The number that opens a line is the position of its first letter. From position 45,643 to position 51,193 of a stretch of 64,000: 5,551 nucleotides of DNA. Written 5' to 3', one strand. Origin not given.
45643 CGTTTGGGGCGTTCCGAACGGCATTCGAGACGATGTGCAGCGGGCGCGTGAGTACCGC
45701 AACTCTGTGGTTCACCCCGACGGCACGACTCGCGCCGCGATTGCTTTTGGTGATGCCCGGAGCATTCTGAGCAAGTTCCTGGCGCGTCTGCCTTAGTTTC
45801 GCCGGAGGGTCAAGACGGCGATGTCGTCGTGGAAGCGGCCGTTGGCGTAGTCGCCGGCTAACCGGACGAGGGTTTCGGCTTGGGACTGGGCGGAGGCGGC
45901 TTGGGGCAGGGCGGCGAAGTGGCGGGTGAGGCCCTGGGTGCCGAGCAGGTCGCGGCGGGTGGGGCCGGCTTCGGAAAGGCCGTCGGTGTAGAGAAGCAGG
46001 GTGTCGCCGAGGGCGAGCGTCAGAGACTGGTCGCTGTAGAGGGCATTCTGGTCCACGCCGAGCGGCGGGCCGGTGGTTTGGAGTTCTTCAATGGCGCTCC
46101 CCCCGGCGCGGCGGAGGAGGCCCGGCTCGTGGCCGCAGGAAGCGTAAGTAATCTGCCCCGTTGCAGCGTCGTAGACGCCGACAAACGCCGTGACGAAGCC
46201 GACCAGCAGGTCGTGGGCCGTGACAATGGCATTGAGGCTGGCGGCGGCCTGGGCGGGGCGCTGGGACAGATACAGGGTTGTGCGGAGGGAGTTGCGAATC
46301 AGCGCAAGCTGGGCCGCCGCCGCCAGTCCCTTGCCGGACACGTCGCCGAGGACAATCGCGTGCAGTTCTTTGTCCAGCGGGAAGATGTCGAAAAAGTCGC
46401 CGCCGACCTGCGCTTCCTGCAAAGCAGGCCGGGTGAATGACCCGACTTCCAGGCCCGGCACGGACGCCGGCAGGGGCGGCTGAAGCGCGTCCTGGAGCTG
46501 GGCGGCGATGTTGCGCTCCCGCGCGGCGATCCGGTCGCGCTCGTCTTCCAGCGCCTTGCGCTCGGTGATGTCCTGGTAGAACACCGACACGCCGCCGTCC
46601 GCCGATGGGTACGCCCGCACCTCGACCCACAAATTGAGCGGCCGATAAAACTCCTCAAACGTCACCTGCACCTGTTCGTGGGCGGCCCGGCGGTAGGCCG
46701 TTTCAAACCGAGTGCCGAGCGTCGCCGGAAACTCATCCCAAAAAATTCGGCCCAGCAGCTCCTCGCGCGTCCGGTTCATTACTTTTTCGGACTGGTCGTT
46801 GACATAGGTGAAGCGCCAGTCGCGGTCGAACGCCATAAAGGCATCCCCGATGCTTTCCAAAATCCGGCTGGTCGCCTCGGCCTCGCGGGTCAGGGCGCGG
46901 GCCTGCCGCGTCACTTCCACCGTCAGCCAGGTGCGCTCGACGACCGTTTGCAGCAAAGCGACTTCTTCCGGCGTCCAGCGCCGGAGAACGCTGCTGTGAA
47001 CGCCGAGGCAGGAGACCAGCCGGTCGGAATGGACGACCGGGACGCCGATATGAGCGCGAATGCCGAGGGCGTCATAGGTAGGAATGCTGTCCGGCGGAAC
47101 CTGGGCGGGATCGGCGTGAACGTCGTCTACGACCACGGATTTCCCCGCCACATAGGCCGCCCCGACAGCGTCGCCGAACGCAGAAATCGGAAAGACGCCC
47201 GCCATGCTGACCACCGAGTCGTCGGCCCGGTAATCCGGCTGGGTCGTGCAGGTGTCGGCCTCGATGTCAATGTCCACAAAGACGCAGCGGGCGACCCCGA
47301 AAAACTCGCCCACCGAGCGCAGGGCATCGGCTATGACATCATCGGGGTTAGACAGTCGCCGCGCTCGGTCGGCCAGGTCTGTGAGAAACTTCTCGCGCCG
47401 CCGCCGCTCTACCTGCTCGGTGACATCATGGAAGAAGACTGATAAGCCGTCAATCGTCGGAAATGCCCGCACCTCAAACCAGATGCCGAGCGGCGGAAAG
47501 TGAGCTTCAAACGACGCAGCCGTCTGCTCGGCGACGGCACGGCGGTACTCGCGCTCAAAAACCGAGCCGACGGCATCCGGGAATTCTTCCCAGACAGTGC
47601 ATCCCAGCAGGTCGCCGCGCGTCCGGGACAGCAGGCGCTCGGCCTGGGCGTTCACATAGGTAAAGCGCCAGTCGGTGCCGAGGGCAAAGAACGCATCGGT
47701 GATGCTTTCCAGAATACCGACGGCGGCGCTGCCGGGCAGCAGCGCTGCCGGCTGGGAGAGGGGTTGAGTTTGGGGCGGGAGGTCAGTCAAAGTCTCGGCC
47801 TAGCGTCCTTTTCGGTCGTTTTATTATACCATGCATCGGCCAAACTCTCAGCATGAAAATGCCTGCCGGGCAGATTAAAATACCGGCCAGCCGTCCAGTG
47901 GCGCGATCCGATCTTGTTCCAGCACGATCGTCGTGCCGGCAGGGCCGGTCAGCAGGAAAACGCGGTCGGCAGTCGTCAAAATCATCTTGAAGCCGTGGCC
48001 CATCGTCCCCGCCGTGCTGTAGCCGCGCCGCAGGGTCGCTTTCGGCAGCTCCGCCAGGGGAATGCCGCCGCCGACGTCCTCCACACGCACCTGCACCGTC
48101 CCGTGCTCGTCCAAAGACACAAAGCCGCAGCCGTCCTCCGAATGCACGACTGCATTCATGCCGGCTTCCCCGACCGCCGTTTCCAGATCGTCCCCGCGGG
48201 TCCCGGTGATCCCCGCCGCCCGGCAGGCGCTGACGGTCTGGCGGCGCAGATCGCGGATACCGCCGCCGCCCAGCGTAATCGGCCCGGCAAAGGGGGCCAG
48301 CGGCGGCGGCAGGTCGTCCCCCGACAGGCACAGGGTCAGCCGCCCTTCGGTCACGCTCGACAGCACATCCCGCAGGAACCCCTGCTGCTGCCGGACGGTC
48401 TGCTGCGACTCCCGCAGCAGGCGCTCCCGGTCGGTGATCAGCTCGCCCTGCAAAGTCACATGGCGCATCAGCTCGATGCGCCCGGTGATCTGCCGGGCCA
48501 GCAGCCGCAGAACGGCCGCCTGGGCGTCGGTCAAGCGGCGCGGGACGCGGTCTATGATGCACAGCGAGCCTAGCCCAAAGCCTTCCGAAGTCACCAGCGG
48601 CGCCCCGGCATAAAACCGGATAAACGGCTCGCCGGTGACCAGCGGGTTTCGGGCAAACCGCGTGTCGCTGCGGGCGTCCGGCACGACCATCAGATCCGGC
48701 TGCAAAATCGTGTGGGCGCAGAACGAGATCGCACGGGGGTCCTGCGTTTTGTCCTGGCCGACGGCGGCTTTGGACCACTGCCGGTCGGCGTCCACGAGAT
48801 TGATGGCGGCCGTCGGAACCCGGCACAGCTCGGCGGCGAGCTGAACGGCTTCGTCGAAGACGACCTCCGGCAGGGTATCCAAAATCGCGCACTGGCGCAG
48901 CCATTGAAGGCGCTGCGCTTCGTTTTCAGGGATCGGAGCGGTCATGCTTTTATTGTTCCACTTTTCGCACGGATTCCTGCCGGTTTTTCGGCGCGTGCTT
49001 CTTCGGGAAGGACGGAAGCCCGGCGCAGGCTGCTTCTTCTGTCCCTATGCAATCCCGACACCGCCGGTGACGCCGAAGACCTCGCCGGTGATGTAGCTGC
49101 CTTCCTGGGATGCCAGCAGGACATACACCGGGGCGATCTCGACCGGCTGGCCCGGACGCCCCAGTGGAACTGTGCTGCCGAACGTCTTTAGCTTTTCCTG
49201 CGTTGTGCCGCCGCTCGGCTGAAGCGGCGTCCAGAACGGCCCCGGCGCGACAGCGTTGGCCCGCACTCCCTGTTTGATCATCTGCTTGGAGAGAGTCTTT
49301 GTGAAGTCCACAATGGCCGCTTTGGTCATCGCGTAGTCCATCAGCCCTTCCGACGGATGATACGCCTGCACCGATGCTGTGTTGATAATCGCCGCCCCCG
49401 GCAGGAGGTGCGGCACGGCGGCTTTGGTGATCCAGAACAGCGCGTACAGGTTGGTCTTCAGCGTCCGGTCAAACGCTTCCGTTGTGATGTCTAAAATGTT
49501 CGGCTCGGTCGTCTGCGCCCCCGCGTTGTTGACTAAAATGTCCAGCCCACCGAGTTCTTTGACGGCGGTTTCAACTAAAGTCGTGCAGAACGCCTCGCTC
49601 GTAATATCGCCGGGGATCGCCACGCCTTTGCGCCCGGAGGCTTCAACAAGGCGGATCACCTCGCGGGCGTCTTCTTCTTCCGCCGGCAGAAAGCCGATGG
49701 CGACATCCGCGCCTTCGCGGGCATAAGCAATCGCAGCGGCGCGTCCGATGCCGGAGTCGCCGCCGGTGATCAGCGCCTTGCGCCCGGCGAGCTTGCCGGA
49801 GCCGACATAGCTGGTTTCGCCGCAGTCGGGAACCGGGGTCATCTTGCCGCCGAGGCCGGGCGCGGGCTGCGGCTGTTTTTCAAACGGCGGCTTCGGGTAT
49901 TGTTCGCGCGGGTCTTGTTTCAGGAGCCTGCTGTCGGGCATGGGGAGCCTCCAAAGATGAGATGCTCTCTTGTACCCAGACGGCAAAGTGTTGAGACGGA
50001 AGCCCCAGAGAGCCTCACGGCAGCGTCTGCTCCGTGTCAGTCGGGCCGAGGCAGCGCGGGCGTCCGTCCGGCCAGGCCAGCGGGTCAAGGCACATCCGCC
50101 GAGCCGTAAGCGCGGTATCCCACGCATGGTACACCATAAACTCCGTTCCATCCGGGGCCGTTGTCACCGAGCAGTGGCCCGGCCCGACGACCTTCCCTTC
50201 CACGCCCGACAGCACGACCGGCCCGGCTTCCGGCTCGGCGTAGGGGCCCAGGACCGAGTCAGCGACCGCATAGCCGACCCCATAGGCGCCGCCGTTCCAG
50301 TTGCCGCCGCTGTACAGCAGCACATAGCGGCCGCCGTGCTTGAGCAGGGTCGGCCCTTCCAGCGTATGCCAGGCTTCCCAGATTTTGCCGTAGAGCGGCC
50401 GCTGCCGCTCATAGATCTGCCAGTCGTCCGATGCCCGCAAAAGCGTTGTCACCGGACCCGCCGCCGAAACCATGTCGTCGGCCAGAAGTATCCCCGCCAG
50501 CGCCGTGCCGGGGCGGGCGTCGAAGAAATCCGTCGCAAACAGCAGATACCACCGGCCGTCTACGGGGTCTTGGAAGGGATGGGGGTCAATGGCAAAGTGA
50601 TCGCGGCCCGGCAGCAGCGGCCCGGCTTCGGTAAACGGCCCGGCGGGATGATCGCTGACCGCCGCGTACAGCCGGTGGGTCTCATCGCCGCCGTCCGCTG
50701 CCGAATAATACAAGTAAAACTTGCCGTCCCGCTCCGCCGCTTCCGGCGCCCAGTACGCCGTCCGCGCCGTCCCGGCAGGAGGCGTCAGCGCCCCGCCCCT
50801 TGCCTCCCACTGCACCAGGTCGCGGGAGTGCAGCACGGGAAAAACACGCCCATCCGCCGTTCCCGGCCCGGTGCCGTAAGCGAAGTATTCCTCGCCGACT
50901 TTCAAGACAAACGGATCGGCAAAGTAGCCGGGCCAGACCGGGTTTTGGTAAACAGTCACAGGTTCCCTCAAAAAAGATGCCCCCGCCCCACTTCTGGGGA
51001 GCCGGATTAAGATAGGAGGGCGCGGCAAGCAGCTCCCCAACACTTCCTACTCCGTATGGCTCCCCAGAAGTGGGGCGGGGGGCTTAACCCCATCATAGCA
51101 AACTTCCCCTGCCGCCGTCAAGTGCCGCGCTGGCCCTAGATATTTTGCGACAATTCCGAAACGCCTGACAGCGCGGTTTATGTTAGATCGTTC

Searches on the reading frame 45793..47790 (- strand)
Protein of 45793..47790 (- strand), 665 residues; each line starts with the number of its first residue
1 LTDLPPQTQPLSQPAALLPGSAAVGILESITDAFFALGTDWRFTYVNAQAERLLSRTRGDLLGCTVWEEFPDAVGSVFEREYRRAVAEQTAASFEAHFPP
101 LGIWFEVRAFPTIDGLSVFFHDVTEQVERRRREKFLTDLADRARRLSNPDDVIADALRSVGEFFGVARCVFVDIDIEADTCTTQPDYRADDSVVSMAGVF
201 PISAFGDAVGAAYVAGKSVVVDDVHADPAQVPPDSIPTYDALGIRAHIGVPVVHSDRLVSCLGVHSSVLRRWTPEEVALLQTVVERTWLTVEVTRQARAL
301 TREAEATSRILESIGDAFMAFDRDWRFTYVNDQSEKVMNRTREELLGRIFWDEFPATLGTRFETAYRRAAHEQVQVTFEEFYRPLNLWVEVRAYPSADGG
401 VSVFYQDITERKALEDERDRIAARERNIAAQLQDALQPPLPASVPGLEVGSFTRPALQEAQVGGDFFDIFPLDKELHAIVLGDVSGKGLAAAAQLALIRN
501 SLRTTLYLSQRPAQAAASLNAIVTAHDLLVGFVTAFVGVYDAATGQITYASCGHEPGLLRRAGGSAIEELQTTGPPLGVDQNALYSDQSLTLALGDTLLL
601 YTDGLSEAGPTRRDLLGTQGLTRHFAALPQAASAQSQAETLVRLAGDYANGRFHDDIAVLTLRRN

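Call 57: search_protein_families(library=pfam, proteins=[window:45793-47790:-], max_evalue=0.0001)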
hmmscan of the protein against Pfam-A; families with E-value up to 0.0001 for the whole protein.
window:45793-47790:- (665 aa): 8 families
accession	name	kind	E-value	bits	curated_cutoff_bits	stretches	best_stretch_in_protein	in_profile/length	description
PF07228.17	SpoIIE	-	9.7e-46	156.6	25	1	478-664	6-191/192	Stage II sporulation protein E (SpoIIE)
PF08448.16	PAS_4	-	1.4e-33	115.8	23.1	2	311-412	1-109/110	PAS fold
PF01590.32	GAF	-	1.5e-14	55.1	22.4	1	149-288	2-130/133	GAF domain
PF00989.32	PAS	-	1.5e-13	51.2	22.6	1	308-408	4-113/113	PAS fold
PF13185.12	GAF_2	-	9.8e-11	42.4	28.6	1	148-291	3-135/136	GAF domain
PF13426.13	PAS_9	-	1.1e-09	38.9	27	0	323-410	9-103/103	PAS domain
PF13188.13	PAS_8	-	2.1e-08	34.2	21.8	0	26-73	6-53/65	PAS domain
PF12860.13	PAS_7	-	1.8e-05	25.3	27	0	314-415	4-114/115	PAS fold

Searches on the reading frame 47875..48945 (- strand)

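Call 57: search_protein_families(library=pfam, proteins=[window:47875-48945:-], max_evalue=0.0001)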
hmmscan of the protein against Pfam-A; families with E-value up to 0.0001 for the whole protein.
window:47875-48945:- (356 aa): 4 families
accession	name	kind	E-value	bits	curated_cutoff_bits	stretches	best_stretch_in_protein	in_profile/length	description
PF01590.32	GAF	-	2.3e-14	54.5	22.4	1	27-154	3-130/133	GAF domain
PF13581.12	HATPase_c_2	-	3.9e-10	40.3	27.4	1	231-342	9-125/127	Histidine kinase-like ATPase domain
PF02518.31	HATPase_c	-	8.3e-07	29.9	26.4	1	252-321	4-77/111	Histidine kinase-, DNA gyrase B-, and HSP90-like ATPase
PF13185.12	GAF_2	-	3.4e-06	27.8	28.6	1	27-154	5-132/136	GAF domain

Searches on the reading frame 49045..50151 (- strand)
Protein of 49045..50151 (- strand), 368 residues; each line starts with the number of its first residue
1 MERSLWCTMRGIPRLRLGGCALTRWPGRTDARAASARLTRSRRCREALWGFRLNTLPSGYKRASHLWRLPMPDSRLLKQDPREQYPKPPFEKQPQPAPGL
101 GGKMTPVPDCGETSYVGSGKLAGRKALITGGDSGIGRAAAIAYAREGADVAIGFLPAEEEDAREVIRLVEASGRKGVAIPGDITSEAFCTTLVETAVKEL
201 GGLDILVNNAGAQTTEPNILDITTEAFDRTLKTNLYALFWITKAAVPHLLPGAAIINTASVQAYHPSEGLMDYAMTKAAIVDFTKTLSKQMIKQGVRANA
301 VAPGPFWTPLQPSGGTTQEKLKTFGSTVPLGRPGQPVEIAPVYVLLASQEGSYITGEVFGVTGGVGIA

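Call 73: search_protein_families(library=pfam, proteins=[window:49045-50151:-], max_evalue=0.001)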
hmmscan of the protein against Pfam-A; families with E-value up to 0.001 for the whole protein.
window:49045-50151:- (368 aa): 3 families
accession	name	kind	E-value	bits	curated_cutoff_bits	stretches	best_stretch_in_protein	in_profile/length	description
PF13561.12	adh_short_C2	-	8e-56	189.7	27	1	132-365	5-235/236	Enoyl-(Acyl carrier protein) reductase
PF00106.31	adh_short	-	4.6e-46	157.2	26.6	1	125-312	2-188/195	short chain dehydrogenase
PF08659.16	KR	-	7.1e-08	33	22.6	1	127-304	4-176/180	KR domain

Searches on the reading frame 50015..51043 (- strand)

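Call 73: search_protein_families(library=pfam, proteins=[window:50015-51043:-], max_evalue=0.001)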
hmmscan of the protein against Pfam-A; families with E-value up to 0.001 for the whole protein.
window:50015-51043:- (342 aa): 2 families
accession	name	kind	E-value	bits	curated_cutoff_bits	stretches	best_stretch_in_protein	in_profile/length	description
PF04616.20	Glyco_hydro_43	-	1.8e-54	185.5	32.2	1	32-329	1-288/288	Glycosyl hydrolases family 43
PF00251.26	Glyco_hydro_32N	-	0.00034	20.7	22.1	1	71-171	43-150/307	Glycosyl hydrolases family 32 N-terminal domain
